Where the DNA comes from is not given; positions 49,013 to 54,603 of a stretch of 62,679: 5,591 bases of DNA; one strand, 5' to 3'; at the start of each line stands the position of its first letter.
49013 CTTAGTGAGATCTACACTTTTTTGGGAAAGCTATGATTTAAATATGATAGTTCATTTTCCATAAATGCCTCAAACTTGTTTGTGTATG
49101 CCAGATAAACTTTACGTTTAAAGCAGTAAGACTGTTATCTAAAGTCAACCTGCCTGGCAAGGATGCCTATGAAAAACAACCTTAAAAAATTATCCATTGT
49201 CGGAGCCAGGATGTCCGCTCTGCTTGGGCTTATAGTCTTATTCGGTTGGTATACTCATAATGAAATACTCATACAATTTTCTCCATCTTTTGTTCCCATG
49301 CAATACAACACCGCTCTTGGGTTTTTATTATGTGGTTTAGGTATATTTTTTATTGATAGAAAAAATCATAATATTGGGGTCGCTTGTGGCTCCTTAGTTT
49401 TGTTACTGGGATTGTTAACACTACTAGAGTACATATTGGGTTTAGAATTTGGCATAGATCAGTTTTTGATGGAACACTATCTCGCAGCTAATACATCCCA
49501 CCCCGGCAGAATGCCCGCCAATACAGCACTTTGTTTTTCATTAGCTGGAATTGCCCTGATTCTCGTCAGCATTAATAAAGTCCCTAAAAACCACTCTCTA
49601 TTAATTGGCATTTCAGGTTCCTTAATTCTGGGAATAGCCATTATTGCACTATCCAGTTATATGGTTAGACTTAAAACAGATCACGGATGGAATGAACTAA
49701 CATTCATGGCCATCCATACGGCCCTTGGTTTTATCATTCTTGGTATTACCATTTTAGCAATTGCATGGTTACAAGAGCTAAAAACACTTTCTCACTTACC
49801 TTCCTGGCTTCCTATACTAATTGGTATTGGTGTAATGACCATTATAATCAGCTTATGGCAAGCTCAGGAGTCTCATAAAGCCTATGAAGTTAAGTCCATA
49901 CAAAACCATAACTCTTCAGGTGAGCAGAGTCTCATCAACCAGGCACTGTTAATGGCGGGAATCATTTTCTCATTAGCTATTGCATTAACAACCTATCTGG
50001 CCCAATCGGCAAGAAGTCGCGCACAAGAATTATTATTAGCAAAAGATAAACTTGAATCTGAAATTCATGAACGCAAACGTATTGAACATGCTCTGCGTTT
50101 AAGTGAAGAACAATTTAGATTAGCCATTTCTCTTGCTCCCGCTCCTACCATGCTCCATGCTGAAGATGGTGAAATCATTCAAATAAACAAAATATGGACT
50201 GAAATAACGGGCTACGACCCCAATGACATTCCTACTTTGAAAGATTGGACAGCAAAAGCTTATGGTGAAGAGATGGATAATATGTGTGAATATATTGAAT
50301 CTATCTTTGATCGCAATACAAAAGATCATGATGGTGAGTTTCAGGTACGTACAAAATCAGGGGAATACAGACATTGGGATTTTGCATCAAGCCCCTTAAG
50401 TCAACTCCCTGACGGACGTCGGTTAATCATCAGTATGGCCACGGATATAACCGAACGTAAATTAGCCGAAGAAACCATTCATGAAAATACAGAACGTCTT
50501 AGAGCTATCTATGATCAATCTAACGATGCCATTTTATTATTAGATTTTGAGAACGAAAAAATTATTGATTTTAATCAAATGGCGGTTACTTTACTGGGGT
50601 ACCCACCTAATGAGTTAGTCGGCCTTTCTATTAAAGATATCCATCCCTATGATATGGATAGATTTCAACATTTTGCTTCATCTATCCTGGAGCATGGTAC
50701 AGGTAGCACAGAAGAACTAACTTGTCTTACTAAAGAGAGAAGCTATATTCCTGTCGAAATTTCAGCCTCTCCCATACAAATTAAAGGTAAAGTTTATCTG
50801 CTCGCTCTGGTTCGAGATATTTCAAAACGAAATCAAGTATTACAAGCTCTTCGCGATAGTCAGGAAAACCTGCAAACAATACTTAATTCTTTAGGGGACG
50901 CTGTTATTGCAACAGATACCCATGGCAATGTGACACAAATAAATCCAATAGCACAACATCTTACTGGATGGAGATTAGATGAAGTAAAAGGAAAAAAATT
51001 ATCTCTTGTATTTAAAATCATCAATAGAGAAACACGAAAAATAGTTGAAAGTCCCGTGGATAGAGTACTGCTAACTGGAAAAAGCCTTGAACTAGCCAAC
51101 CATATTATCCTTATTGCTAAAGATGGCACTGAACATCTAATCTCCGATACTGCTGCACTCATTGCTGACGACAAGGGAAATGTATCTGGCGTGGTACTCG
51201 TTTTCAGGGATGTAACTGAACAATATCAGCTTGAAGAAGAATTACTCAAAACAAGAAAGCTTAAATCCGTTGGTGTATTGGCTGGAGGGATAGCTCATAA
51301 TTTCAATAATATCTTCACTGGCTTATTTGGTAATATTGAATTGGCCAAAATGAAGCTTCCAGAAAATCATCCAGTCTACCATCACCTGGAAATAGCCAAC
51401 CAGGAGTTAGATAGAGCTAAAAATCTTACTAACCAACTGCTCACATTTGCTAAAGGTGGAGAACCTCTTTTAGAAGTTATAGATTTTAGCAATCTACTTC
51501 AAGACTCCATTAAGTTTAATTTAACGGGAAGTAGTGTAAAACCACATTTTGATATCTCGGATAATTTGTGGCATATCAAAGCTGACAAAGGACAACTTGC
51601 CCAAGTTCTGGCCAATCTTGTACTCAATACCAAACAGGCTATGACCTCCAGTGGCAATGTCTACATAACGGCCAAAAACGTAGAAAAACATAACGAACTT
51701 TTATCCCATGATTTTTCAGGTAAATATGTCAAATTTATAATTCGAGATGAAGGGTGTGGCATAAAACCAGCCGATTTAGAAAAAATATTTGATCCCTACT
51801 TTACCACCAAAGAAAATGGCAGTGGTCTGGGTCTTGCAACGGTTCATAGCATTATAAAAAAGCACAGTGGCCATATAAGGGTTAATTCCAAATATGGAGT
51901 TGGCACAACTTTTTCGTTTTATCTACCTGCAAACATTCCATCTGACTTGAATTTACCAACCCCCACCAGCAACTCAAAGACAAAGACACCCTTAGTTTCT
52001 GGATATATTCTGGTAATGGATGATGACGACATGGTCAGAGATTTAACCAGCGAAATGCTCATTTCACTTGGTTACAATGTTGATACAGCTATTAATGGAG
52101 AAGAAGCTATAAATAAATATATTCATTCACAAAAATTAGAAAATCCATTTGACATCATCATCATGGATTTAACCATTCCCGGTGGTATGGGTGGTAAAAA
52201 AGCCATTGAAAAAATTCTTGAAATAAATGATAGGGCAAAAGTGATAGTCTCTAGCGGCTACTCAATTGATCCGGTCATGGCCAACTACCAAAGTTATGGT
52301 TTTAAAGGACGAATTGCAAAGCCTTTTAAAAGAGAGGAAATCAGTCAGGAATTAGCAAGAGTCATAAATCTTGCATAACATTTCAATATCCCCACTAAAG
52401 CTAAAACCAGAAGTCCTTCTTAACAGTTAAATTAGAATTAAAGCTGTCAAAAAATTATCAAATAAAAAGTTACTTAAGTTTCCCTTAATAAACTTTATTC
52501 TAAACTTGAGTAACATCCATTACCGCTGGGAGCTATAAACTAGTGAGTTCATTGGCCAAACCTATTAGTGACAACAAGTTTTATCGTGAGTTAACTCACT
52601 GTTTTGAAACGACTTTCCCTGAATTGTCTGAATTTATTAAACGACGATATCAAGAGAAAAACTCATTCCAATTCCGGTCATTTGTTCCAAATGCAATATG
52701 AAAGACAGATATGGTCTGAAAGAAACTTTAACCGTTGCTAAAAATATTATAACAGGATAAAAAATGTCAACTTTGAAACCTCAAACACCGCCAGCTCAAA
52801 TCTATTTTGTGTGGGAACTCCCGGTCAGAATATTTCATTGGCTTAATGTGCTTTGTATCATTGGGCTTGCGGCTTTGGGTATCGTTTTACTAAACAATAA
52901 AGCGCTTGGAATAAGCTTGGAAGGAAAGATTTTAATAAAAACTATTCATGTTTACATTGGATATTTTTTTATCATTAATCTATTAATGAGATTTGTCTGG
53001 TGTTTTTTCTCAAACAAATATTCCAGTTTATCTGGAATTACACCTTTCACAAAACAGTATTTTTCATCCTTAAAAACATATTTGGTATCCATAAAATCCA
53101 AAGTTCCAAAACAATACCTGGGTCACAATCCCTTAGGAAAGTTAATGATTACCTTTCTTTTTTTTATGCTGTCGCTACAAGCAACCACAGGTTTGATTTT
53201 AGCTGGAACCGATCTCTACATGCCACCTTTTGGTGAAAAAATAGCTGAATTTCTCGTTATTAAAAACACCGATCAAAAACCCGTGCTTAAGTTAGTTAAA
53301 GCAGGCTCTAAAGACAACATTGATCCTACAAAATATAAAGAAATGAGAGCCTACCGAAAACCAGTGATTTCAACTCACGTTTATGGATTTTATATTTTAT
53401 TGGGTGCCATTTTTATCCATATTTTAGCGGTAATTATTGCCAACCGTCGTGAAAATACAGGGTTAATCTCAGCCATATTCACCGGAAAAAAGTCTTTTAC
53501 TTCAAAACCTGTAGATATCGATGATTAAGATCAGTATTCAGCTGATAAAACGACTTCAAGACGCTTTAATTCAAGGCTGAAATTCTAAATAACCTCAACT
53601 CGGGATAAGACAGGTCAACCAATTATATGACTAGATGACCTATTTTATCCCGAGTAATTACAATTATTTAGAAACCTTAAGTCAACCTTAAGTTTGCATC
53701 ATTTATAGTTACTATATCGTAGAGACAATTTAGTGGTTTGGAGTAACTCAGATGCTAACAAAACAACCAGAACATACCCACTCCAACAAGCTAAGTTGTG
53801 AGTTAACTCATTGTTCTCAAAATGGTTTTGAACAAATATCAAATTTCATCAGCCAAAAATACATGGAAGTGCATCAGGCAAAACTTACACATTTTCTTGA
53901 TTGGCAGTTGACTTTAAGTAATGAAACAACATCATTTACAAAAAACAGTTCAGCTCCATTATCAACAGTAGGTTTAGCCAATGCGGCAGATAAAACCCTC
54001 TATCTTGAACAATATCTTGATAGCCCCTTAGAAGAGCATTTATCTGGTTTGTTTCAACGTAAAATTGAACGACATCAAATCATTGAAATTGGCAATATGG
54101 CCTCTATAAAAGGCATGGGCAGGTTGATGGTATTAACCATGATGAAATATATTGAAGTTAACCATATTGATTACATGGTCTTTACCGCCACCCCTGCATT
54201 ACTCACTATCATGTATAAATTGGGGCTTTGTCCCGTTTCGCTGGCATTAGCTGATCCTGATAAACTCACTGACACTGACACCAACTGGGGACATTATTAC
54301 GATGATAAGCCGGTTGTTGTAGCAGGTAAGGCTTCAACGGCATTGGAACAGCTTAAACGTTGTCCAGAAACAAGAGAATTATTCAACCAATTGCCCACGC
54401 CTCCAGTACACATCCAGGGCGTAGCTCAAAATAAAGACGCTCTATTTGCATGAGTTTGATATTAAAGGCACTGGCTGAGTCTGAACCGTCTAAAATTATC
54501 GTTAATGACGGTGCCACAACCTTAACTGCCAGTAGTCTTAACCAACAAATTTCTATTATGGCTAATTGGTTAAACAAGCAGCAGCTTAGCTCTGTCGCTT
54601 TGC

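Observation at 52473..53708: Two PmrA-box-like direct repeats tie a nearby PmrA/QseB-type two-component system to the orphan operon and to the cytochrome b gene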

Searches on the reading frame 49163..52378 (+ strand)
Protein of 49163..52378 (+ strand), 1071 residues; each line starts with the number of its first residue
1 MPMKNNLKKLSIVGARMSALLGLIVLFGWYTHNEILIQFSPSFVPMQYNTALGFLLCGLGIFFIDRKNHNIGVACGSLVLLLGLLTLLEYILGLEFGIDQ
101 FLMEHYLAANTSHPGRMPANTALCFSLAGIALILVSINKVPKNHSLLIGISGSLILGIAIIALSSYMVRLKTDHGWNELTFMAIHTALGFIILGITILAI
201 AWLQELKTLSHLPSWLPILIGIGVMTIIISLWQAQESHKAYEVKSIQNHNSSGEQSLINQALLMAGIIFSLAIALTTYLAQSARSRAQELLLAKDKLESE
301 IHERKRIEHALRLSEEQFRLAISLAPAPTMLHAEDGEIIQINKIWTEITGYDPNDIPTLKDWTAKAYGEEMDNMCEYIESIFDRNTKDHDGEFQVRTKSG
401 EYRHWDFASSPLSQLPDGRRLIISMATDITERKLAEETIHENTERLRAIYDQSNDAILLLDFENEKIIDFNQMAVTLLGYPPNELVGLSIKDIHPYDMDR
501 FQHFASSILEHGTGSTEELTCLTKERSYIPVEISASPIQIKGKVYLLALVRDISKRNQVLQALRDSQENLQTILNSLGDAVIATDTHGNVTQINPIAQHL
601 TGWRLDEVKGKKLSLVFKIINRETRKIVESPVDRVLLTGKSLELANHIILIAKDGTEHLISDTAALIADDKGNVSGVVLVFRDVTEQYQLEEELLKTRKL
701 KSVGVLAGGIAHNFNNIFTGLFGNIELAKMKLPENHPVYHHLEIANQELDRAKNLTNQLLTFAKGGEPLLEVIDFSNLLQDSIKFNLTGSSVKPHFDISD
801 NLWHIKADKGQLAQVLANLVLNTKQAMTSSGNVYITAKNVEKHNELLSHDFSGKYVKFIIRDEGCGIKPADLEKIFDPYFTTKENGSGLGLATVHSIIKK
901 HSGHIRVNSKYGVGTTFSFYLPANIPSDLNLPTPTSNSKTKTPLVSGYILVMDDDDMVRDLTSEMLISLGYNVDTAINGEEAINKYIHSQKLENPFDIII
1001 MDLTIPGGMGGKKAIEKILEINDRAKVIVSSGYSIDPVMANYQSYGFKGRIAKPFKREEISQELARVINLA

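Call 7: search_protein_families(library=pfam, proteins=[window:49163-52378:+], max_evalue=0.01)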
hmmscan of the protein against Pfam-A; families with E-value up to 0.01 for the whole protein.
window:49163-52378:+ (1071 aa): 8 families
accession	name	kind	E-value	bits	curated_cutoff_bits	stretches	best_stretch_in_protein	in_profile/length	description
PF13426.13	PAS_9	-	6.2e-38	129.7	27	3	455-554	2-102/103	PAS domain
PF00989.32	PAS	-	1.8e-33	115.4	22.6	2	569-684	2-113/113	PAS fold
PF08448.16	PAS_4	-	9.7e-27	93.8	23.1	2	574-688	1-109/110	PAS fold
PF02518.31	HATPase_c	-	1.3e-22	80.7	26.4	1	808-923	2-109/111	Histidine kinase-, DNA gyrase B-, and HSP90-like ATPase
PF08447.18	PAS_3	-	1.4e-20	73.8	25.6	3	339-412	2-75/89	PAS fold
PF13188.13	PAS_8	-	9.8e-20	70.2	21.8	2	444-500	1-57/65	PAS domain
PF00072.30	Response_reg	-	3.8e-17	62.9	30.2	1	949-1064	1-110/111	Response regulator receiver domain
PF00512.31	HisKA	-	2e-07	31.4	26.9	1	706-766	5-64/66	His Kinase A (phospho-acceptor) domain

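Call 8: search_protein_families(library=ncbifam, proteins=[window:49163-52378:+], max_evalue=0.001)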
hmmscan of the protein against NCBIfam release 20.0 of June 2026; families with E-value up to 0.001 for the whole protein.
window:49163-52378:+ (1071 aa): 108 families (the best 25 are shown)
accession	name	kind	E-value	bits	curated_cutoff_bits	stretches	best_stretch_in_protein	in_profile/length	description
NF008468.0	PRK11360.1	equivalog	7.2e-86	288.9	646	2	557-925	257-610/616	two-component system sensor histidine kinase AtoS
NF046020.1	HisKinCckABruc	equivalog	3.3e-71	240.3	1000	1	548-1064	326-863/868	cell cycle histidine kinase CckA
NF010411.0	PRK13837.1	equivalog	3.4e-70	237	647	1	675-1069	422-813/828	two-component system VirA-like sensor kinase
NF010076.0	PRK13557.1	subfamily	1.7e-62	211.6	631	1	599-1069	64-534/540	histidine kinase famiy protein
NF046026.1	HisKinCckACaul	equivalog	7e-62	209.5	1000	1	676-1034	275-642/678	cell cycle histidine kinase CckA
TIGR00229.1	sensory_box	domain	7.5e-56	187.7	22.9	3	441-563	2-126/126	PAS domain S-box protein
NF052573.1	HisKinEspAMyxo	equivalog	7.8e-48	163.1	1400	1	548-1062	238-744/755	serine histidine kinase EspA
NF052574.1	HisKinEspCMyxo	equivalog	2e-46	158.6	1200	1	589-1010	309-724/785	serine histidine kinase EspC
NF047874.1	MASE3_PAS_HK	subfamily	9e-46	156.9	560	4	852-928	548-630/655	MASE3 domain-containing sensor histidine kinase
NF007688.0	PRK10364.1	equivalog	1.9e-42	145.6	479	1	686-925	223-453/460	two-component system sensor histidine kinase ZraS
NF041777.1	sens_FixL_Rhizob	equivalog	2.2e-41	142.1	850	2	545-924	100-482/485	sensor protein FixL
NF046044.1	PnpS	equivalog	1.4e-40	139.5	400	1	557-922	44-390/390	two-component system histidine kinase PnpS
NF007298.0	PRK09776.1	equivalog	5.8e-40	137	1135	1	261-694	247-680/1111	diguanylate cyclase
NF008302.0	PRK11091.1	equivalog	1.3e-37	129.5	838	1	548-1066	135-641/779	aerobic respiration two-component sensor histidine kinase ArcB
NF033092.0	HK_WalK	equivalog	2.2e-37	128.9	725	1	555-922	244-593/594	cell wall metabolism sensor histidine kinase WalK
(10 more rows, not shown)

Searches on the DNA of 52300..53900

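Call 84: search_rna_families(source=window, start=52300, end=53900, threshold=evalue, max_evalue=1)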
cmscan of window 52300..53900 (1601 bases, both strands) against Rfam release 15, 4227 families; matches with E-value up to 1: 2.
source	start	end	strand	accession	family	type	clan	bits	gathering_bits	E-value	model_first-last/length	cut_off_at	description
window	53580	53676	-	RF04070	MIR6440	Gene; miRNA;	-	21.2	95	0.52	1-108/108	no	MIR6440 microRNA precursor family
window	53595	53660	+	RF03310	mir-1544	Gene; miRNA;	-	20.9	46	0.27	1-59/59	no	mir-1544 microRNA precursor family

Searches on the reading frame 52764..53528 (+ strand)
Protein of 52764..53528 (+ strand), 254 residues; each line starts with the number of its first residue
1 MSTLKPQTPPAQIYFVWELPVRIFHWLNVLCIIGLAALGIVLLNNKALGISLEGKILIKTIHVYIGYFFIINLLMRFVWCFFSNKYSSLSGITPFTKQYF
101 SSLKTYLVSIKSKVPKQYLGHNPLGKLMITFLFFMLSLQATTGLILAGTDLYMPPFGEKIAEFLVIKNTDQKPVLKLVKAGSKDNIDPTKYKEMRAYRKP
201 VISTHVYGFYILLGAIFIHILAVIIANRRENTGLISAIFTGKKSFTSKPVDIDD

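Call 7: search_protein_families(library=pfam, proteins=[window:52764-53528:+], max_evalue=0.01)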
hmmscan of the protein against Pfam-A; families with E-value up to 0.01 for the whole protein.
window:52764-53528:+ (254 aa): 1 family
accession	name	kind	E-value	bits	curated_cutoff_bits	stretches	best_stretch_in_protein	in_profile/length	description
PF01292.26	Ni_hydr_CYTB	-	8.7e-28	97.7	30.1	1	16-241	1-179/179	Prokaryotic cytochrome b561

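Call 8: search_protein_families(library=ncbifam, proteins=[window:52764-53528:+], max_evalue=0.001)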
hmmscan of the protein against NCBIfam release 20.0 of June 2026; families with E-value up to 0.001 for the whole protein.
window:52764-53528:+ (254 aa): 3 families
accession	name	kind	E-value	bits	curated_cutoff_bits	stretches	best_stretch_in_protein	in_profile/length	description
TIGR02125.1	CytB-hydogenase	equivalog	5e-20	71.9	121.5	1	16-148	2-140/212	Ni/Fe-hydrogenase, b-type cytochrome subunit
NF007551.0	PRK10171.1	equivalog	3.3e-13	49.8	442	1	14-147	11-151/235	Ni/Fe-hydrogenase b-type cytochrome subunit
TIGR01583.1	formate-DH-gamm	equivalog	2.5e-05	24.3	115.85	1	17-148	5-131/204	formate dehydrogenase subunit gamma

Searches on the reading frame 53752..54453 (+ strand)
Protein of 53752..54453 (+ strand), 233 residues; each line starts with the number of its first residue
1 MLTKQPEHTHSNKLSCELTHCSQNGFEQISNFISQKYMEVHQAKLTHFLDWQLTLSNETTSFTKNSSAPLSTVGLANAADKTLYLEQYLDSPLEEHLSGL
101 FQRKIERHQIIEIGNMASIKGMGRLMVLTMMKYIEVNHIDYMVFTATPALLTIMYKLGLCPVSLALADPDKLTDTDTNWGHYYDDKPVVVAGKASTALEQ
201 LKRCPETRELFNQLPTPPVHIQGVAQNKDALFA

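Call 7: search_protein_families(library=pfam, proteins=[window:53752-54453:+], max_evalue=0.01)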
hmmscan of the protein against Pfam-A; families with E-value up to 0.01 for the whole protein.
window:53752-54453:+ (233 aa): 1 family
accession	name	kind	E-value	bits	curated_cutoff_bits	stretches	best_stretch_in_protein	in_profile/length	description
PF12261.14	T_hemolysin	-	1.7e-44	152.1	27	1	23-195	5-171/174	Thermostable hemolysin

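Call 8: search_protein_families(library=ncbifam, proteins=[window:53752-54453:+], max_evalue=0.001)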
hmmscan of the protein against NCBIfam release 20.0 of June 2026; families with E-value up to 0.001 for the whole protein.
window:53752-54453:+ (233 aa): 0 families

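Call 9: find_encoding_contigs(protein=window:53752-54453:+, flank=10000, max_places=6)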
Protein window:53752-54453:+ (233 aa): 1 contig read that carries it; 1 place shown.
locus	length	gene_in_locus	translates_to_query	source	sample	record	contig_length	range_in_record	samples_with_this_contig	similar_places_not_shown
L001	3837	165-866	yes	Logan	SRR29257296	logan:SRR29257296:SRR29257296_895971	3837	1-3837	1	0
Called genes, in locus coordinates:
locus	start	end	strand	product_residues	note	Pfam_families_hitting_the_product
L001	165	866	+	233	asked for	PF12261:T_hemolysin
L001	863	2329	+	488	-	PF00501:AMP-binding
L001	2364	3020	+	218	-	PF03070:TENA_THI-4, PF14518:Haem_oxygenas_2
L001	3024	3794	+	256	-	PF00106:adh_short, PF08659:KR, PF13561:adh_short_C2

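Call 10: find_homologous_proteins(query=window:53752-54450:+)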
Query window:53752-54450:+ (233 aa): 5 proteins with E <= 0.001 among 197 candidates.
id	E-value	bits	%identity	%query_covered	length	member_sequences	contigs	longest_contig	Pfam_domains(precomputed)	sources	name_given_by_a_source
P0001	3.9e-126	437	100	84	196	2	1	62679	PF12261.15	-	-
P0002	1.2e-24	105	31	84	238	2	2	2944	PF12261.15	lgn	-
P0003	1.4e-22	98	34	82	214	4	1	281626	PF12261.15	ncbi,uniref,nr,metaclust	ncbi:hypothetical protein DT73_19640 [Mangrovibacter sp. MFB070]|uniref:thermostable hemolysin n=1 T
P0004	1.7e-20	92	32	86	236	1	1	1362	PF12261.15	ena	-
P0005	5.1e-16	77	31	80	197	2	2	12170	PF12261.15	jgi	jgi:hypothetical protein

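Call 30: find_encoding_contigs(protein=P0003, flank=10000, max_places=2)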
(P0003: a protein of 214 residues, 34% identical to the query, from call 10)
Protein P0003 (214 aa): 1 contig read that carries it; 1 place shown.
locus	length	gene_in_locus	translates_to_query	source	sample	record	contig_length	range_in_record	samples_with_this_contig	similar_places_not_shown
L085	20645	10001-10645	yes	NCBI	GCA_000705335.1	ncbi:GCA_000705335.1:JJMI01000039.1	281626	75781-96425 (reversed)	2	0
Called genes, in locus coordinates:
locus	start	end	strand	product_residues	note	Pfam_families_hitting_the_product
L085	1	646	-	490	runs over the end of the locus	PF00171:Aldedh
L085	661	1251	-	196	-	PF00440:TetR_N, PF13977:TetR_C_6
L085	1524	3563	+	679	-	PF02028:BCCT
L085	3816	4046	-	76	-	PF01361:Tautomerase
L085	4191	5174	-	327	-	PF14226:DIOX_N, PF03171:2OG-FeII_Oxy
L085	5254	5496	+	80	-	-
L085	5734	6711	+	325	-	PF09084:NMT1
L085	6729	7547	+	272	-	PF00005:ABC_tran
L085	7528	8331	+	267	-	PF00528:BPD_transp_1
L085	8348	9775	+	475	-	PF01979:Amidohydro_1, PF07969:Amidohydro_3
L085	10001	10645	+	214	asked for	PF12261:T_hemolysin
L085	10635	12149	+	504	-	PF00501:AMP-binding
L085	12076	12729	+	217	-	PF14518:Haem_oxygenas_2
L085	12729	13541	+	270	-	PF00106:adh_short, PF08659:KR, PF13561:adh_short_C2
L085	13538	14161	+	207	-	PF21033:RMD1-3 (faint), PF16811:TAtT (weak), PF00515:TPR_1 (faint), PF07719:TPR_2 (faint), PF13181:TPR_8 (faint), PF13428:TPR_14 (faint), PF13432:TPR_16 (weak), PF14559:TPR_19 (weak)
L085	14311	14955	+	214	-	PF00881:Nitroreductase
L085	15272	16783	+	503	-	PF13520:AA_permease_2, PF00324:AA_permease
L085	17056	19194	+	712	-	PF07715:Plug, PF00593:TonB_dep_Rec_b-barrel, PF14905:OMP_b-brl_3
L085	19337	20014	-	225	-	PF00392:GntR, PF07729:FCD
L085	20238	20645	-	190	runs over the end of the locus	PF13560:HTH_31, PF01381:HTH_3, PF12844:HTH_19 (faint), PF13443:HTH_26 (weak)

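Call 61: search_solved_structures(query=window:53752-54450:+, max_evalue=1)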
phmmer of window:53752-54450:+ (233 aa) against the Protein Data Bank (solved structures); distinct sequences matched with E-value up to 1: 0.

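Call 79: predict_structure(alignment_id=A3)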
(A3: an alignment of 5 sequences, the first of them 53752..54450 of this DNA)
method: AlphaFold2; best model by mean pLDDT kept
length: 233 residues; sequences in the alignment: 5
mean_pLDDT: 76.8   pTM: 0.77
mean pLDDT of the five models: 76.8, 76.4, 76.4, 76.0, 73.5
residues with pLDDT >= 90: 50; 70-90: 126; 50-70: 18; < 50: 39
segments of 3 or more residues with pLDDT < 50: 1-11, 60-65, 173-176, 178-182, 222-233
pLDDT, mean of each block of 10 residues (from residue 1): 39 81 85 83 77 80 58 87 79 91 90 86 91 89 86 89 76 48 63 89 87 82 42 35
secondary structure, 60 per line:
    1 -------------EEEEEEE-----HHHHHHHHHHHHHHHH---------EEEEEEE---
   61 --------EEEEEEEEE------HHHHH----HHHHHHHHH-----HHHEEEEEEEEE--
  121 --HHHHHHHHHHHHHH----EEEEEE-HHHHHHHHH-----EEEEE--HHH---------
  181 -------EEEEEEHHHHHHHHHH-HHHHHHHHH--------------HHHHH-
elements in order: E14-20 H26-41 E51-57 E69-77 H84-88 H93-101 E110-118 H123-136 E141-146 H148-156 E162-166 E188-193 H194-203 H205-213 H228-232

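Call 81: fold_search(model_id=the predicted structure, library=pdb)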
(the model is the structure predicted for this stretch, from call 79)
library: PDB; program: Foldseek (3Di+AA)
matches with E <= 10: 561; with E <= 0.001: 26
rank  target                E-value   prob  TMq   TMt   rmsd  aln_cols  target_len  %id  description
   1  9evq_B                7.2e-06  1.00  0.43  0.46   7.9       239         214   12  Crystal structure of the kinetoplastid kinetochore protein KKT23 acetyltransferase domain from Trypanosoma brucei (released 2024-08-28)
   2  9f5q_B                9.3e-06  1.00  0.42  0.46   7.7       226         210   12  Crystal structure of selenomethionine-labelled kinetoplastid kinetochore protein KKT23 acetyltransferase domain from T (released 2024-08-28)
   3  9evq_A                1.1e-05  1.00  0.45  0.48   7.7       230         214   11  Crystal structure of the kinetoplastid kinetochore protein KKT23 acetyltransferase domain from Trypanosoma brucei (released 2024-08-28)
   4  2g0b_D                5.3e-05  1.00  0.51  0.63   4.3       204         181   13  The structure of FeeM, an N-acyl amino acid synthase from uncultured soil microbes (released 2006-09-26)
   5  2g0b_A                5.3e-05  1.00  0.51  0.61   4.8       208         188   12  The structure of FeeM, an N-acyl amino acid synthase from uncultured soil microbes (released 2006-09-26)
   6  1ro5                  1.5e-04  1.00  0.50  0.57   5.3       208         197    9  Crystal Structure of the AHL Synthase LasI (released 2004-08-24)
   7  6wns                  1.5e-04  1.00  0.47  0.54   6.0       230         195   11  The structure of a CoA-dependent acyl-homoserine lactone synthase, MesI (released 2020-05-13)
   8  1kzf                  2.0e-04  1.00  0.46  0.53   7.1       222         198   10  Crystal Structure of the Acyl-homoserine Lactone Synthase, EsaI (released 2002-04-17)
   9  5w8a                  2.2e-04  1.00  0.50  0.55   5.3       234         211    8  The structure of a COA-dependent acyl-homoserine lactone synthase, BjaI, with SAM and isopentyl-CoA (released 2017-08-23)
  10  5w8g                  2.2e-04  1.00  0.50  0.54   5.3       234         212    8  The structure of a COA-dependent acyl-homoserine lactone synthase, BjaI, with SAH (released 2017-08-23)
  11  7mq8_NK               2.5e-04  1.00  0.45  0.16   8.4       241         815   14  Cryo-EM structure of the human SSU processome, state pre-A1 (released 2021-09-22)
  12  2g0b_H                2.6e-04  1.00  0.48  0.63   5.0       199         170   12  The structure of FeeM, an N-acyl amino acid synthase from uncultured soil microbes (released 2006-09-26)
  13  9ynv_N                3.2e-04  1.00  0.44  0.31  19.0       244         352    8  Histone Acetyl Transferase (HAT) module of ctSAGA (released 2025-12-03)
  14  2g0b_C                3.4e-04  1.00  0.50  0.61   4.5       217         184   13  The structure of FeeM, an N-acyl amino acid synthase from uncultured soil microbes (released 2006-09-26)
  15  5w8e                  3.9e-04  1.00  0.50  0.54   5.3       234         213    8  The structure of a CoA-dependent acyl-homoserine lactone synthase, BjaI, with the adduct of SAH and IV-CoA (released 2017-08-23)
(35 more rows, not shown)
